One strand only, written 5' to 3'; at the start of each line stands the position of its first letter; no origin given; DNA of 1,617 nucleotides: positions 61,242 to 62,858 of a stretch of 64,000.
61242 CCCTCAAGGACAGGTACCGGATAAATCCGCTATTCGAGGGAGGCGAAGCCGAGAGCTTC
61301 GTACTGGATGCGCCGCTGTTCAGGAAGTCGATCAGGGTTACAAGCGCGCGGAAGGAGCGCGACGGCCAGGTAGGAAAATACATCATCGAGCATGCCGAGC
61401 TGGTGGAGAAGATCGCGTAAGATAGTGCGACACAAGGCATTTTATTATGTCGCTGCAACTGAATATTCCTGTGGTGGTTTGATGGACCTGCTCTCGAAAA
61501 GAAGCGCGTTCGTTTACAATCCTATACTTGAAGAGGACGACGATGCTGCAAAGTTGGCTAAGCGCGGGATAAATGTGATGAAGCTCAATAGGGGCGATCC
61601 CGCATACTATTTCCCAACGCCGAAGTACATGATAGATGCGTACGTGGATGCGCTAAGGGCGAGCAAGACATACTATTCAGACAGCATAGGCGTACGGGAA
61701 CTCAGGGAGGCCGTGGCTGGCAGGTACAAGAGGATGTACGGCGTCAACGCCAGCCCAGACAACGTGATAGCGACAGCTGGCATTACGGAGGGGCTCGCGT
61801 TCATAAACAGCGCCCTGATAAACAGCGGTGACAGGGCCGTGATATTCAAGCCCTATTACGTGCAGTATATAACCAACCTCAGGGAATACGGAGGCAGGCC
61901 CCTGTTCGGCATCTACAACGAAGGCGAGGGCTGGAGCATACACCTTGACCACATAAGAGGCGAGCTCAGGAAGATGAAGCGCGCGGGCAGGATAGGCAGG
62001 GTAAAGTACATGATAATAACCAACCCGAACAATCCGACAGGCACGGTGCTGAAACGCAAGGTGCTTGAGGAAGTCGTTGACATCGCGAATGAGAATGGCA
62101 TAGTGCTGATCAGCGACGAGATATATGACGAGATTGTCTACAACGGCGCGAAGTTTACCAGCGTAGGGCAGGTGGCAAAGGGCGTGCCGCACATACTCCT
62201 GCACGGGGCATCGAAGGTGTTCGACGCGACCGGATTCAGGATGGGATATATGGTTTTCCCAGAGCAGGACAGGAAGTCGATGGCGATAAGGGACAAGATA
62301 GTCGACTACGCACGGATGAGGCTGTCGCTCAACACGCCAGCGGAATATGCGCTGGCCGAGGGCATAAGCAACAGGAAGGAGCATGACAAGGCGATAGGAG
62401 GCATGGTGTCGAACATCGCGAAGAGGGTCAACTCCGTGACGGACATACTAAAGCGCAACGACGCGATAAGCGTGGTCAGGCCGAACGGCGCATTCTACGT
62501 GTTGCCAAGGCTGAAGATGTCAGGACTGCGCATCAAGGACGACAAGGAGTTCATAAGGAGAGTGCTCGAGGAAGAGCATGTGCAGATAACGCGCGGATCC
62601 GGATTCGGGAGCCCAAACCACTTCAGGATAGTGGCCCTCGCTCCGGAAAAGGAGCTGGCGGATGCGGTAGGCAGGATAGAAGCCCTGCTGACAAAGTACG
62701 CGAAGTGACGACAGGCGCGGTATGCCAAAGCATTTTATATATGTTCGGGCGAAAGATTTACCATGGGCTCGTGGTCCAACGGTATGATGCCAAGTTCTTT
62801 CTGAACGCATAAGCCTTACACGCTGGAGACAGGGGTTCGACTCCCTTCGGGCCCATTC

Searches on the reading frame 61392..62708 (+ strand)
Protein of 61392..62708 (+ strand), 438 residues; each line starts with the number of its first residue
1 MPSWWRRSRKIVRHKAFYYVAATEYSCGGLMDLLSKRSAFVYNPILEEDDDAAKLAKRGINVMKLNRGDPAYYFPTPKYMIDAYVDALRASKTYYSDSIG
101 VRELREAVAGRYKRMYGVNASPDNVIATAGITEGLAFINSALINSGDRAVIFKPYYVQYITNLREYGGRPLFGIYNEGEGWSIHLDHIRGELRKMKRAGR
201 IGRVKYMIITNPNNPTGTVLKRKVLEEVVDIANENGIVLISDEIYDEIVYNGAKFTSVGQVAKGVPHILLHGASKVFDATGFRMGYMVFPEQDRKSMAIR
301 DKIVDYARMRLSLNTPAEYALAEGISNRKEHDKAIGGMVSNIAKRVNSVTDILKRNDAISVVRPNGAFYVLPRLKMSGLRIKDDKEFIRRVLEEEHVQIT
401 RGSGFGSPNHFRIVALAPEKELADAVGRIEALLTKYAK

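Call 25: search_protein_families(library=pfam, proteins=[window:61392-62708:+], max_evalue=0.001)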
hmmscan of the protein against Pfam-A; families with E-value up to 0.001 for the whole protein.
window:61392-62708:+ (438 aa): 1 family
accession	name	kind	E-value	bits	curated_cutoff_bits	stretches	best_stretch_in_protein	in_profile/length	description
PF00155.27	Aminotran_1_2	-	7.3e-60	203.5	19.7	1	61-429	2-361/361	Aminotransferase class I and II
